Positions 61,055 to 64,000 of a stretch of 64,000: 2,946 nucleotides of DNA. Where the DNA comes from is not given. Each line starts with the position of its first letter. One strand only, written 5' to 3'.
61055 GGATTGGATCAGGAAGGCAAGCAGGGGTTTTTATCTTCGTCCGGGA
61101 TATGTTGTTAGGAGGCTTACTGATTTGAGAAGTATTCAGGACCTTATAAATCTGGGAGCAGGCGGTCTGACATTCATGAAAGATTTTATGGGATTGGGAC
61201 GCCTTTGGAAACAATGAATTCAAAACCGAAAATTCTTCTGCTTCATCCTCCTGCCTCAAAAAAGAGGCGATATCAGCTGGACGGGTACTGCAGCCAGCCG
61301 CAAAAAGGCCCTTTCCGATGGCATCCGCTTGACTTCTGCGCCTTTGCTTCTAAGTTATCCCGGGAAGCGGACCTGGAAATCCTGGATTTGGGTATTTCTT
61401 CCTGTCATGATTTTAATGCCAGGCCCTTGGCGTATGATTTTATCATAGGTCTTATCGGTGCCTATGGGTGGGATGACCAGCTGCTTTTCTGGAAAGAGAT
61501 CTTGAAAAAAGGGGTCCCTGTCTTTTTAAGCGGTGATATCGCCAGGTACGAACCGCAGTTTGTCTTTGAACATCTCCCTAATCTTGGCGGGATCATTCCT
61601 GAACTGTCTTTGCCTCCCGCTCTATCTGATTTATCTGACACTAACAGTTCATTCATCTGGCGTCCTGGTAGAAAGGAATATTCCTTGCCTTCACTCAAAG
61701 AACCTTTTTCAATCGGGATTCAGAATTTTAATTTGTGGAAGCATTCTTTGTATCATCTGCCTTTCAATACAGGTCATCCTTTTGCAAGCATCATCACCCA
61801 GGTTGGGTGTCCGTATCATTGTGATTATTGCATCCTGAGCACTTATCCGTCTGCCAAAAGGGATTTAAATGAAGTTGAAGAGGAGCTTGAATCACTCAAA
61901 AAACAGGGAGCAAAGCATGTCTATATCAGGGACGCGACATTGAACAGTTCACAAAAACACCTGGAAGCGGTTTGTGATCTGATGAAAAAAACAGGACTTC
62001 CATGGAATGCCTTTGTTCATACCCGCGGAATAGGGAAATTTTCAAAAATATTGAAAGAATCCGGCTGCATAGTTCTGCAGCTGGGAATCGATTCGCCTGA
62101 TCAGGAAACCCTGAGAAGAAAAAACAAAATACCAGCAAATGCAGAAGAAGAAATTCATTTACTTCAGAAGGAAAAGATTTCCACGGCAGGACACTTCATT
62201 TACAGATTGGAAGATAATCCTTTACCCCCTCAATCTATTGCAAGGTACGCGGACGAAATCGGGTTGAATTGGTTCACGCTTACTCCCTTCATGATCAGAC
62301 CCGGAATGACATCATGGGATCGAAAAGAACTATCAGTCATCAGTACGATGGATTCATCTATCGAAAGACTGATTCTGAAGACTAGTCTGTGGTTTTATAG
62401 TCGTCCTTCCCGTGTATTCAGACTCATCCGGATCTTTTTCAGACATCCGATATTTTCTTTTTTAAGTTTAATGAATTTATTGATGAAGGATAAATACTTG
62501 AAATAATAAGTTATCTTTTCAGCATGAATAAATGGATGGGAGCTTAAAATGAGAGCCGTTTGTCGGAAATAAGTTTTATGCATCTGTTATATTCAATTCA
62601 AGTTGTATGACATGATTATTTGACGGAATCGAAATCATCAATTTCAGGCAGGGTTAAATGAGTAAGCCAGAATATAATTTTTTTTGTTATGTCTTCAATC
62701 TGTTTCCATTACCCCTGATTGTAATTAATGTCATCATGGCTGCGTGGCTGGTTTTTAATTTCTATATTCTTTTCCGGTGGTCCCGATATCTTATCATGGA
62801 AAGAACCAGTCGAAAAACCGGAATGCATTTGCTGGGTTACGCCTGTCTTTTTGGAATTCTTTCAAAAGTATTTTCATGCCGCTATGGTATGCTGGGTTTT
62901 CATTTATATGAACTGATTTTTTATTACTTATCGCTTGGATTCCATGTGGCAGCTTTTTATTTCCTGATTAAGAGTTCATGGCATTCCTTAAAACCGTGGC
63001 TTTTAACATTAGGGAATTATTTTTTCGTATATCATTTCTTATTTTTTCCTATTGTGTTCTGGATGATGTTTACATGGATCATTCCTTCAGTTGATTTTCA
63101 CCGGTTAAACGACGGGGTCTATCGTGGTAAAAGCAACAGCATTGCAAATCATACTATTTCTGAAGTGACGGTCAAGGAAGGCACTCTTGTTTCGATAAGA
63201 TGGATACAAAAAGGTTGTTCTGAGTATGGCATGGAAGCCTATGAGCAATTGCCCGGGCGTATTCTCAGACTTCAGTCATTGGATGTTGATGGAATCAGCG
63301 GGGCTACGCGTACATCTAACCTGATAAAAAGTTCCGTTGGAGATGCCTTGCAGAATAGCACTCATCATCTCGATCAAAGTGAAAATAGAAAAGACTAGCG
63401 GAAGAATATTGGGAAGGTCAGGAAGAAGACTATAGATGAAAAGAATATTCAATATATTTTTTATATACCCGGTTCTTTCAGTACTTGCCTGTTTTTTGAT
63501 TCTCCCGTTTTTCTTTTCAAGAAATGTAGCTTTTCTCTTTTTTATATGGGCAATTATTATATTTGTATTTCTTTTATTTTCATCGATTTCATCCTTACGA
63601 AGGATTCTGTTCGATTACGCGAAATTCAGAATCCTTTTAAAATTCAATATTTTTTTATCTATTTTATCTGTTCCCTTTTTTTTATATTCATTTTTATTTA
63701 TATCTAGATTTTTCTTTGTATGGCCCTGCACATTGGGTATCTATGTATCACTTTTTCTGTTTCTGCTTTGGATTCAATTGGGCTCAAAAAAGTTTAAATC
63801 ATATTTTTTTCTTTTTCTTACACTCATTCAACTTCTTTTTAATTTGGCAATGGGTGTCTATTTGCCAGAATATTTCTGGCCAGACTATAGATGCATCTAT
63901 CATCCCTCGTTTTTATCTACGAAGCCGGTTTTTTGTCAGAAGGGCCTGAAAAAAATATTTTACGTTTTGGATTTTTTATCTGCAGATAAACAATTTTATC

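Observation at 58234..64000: Cluster of three radical SAM enzymes (two cobalamin-dependent class B) with FMN-binding and polytopic membrane proteins: candidate uncharacterised modification pathway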

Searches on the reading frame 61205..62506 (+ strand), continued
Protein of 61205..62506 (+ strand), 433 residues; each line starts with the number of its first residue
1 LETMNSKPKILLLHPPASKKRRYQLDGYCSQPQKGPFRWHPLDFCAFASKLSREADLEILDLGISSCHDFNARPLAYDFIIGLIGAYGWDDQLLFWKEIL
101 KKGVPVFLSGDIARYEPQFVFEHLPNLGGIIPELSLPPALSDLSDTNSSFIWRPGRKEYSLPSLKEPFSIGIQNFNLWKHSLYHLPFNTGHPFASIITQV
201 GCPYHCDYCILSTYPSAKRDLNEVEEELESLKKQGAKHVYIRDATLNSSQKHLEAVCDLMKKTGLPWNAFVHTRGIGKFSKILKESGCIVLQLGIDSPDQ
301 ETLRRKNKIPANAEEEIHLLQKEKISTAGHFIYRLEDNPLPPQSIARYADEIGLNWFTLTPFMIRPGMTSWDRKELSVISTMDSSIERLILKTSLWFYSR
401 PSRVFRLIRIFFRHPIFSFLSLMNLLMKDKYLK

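Call 64: search_protein_families(library=pfam, proteins=[L089:1663-3015:+, L089:3192-4502:+, L089:4728-5483:+, L089:5491-6345:+, L089:12967-14550:+, L089:14571-15353:-, L089:15362-16423:-, L004:5305-6825:+, L004:15959-16753:+, L004:18938-20416:-], max_evalue=0.01)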
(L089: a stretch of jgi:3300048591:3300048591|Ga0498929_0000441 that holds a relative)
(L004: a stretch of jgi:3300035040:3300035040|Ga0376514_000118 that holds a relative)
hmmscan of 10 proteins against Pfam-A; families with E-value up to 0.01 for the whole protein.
L089:1663-3015:+ (450 aa): 0 families

L089:3192-4502:+ (436 aa): 0 families

L089:4728-5483:+ (251 aa): 0 families

L089:5491-6345:+ (284 aa): 0 families

L089:12967-14550:+ (527 aa): 0 families

L089:14571-15353:- (260 aa): 1 family
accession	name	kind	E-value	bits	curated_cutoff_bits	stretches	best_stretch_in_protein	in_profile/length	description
PF01040.23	UbiA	-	7e-12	45.6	34.2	1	18-234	7-226/250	UbiA prenyltransferase family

L089:15362-16423:- (353 aa): 2 families
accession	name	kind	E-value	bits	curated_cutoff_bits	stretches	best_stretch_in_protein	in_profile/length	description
PF13243.12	SQHop_cyclase_C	-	1.3e-05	24.8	26.1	0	33-64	82-113/319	Squalene-hopene cyclase C-terminal domain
PF09492.16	Pec_lyase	-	0.0072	16.1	22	0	36-66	128-158/292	Pectic acid lyase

L004:5305-6825:+ (506 aa): 22 families
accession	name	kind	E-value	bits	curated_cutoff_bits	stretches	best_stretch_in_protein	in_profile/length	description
PF13424.12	TPR_12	-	6.2e-37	126.1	30.1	3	294-366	3-77/77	Tetratricopeptide repeat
PF07719.23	TPR_2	-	1.8e-24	84.2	27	1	334-365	1-32/34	Tetratricopeptide repeat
PF13181.12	TPR_8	-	8.9e-22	75.8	25.7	3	334-366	1-33/34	Tetratricopeptide repeat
PF13176.12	TPR_7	-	2.2e-21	74.5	27.9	1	379-405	4-30/36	Tetratricopeptide repeat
PF00515.34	TPR_1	-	4.5e-21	74.2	27.8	1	334-363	1-30/34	Tetratricopeptide repeat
PF13374.12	TPR_10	-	3.5e-17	62.2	27.5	1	298-327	6-35/42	Tetratricopeptide repeat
PF13432.12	TPR_16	-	6.7e-11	42.9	32.7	0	261-323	4-60/65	Tetratricopeptide repeat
PF10602.15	RPN7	-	1.4e-10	41.6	29.6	2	233-355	15-134/174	26S proteasome subunit RPN7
PF14938.12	SNAP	-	7.3e-10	39.2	25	1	304-406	84-187/282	Soluble NSF attachment protein, SNAP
PF17874.7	TPR_MalT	-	1.2e-09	38.4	45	0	375-503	41-170/336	MalT-like TPR region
PF13428.12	TPR_14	-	3e-09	37.1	23.5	0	380-406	7-33/44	Tetratricopeptide repeat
PF13174.12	TPR_6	-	9.3e-07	29.5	26.3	0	415-439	1-25/33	Tetratricopeptide repeat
PF24885.1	TPR_NPHP3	-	4.3e-05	23.5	100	1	313-431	75-198/239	Nephrocystin-3 TPR domain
PF25068.1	ARM_TT21_4th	-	0.0004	21.1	30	0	339-451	4-110/153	Tetratricopeptide repeat protein 21 forth ARM domain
PF13414.12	TPR_11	-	0.00052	20.1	26.8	0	381-402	1-22/42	TPR repeat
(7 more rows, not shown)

L004:15959-16753:+ (264 aa): 0 families

L004:18938-20416:- (492 aa): 0 families

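Call 81: find_encoding_contigs(protein=P0020, flank=10000, max_places=1)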
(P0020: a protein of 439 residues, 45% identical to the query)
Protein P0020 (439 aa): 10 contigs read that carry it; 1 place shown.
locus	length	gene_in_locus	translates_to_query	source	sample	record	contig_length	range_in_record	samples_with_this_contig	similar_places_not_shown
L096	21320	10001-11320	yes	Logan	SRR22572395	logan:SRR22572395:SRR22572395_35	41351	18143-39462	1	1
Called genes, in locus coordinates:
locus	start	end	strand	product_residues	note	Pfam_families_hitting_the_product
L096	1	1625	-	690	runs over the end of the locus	PF02543:Carbam_trans_N, PF16861:Carbam_trans_C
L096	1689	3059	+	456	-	-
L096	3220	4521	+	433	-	-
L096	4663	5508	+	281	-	-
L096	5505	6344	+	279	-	-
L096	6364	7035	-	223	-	PF01209:Ubie_methyltran, PF13489:Methyltransf_23 (weak), PF13847:Methyltransf_31, PF08241:Methyltransf_11, PF08242:Methyltransf_12, PF13649:Methyltransf_25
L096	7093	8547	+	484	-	PF02310:B12-binding, PF04055:Radical_SAM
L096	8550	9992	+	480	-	PF02310:B12-binding, PF04055:Radical_SAM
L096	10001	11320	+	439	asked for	PF04055:Radical_SAM (weak)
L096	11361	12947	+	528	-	PF02310:B12-binding, PF04055:Radical_SAM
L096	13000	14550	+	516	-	-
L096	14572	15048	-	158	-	-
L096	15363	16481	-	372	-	-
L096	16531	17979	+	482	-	PF02310:B12-binding, PF04055:Radical_SAM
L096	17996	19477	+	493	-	PF02310:B12-binding, PF04055:Radical_SAM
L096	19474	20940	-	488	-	PF02310:B12-binding, PF04055:Radical_SAM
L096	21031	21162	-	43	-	-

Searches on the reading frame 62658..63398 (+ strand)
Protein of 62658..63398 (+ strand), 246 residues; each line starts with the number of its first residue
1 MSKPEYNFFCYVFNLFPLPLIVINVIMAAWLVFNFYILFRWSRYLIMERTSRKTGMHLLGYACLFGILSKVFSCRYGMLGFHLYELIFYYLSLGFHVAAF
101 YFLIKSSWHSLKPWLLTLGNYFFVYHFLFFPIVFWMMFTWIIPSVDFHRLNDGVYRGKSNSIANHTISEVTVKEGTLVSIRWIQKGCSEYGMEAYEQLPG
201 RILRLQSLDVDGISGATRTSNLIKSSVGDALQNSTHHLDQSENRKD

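Call 3: search_protein_families(library=pfam, proteins=[window:62658-63398:+], max_evalue=0.01)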
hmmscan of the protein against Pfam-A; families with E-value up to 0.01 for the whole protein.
window:62658-63398:+ (246 aa): 1 family
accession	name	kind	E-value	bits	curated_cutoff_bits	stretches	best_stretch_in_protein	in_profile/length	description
PF04205.19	FMN_bind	-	4.7e-06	27.6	22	1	169-232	9-77/77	FMN-binding domain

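Call 4: search_protein_families(library=ncbifam, proteins=[window:62658-63398:+], max_evalue=0.01)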
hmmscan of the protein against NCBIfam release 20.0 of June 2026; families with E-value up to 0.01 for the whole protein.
window:62658-63398:+ (246 aa): 0 families

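Call 9: find_encoding_contigs(protein=window:62658-63398:+, flank=10000, max_places=6)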
Protein window:62658-63398:+ (246 aa): 1 contig read that carries it; 1 place shown.
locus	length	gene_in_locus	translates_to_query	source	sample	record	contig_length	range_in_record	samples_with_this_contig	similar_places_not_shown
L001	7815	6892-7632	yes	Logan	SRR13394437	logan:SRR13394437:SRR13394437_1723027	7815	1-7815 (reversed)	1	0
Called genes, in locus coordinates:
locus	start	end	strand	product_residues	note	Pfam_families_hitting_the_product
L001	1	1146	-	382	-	?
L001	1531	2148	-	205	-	-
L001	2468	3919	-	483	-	PF02310:B12-binding, PF04055:Radical_SAM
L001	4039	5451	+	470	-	PF02310:B12-binding, PF04055:Radical_SAM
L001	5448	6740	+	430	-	PF04055:Radical_SAM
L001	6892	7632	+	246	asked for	PF04205:FMN_bind (weak)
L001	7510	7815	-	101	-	?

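Call 55: search_protein_families(library=padloc, proteins=[window:62658-63398:+], max_evalue=0.001)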
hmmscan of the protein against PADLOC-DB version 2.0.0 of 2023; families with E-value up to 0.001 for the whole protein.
window:62658-63398:+ (246 aa): 0 families

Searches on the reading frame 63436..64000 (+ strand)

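Call 3: search_protein_families(library=pfam, proteins=[window:63436-64000:+], max_evalue=0.01)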
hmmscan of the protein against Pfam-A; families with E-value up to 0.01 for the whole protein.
window:63436-64000:+ (188 aa): 0 families

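Call 4: search_protein_families(library=ncbifam, proteins=[window:63436-64000:+], max_evalue=0.01)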
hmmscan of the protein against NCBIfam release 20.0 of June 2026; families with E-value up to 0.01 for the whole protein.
window:63436-64000:+ (188 aa): 0 families

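Call 55: search_protein_families(library=padloc, proteins=[window:63436-64000:+], max_evalue=0.001)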
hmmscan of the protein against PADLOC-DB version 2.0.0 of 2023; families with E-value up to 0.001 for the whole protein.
window:63436-64000:+ (188 aa): 0 families
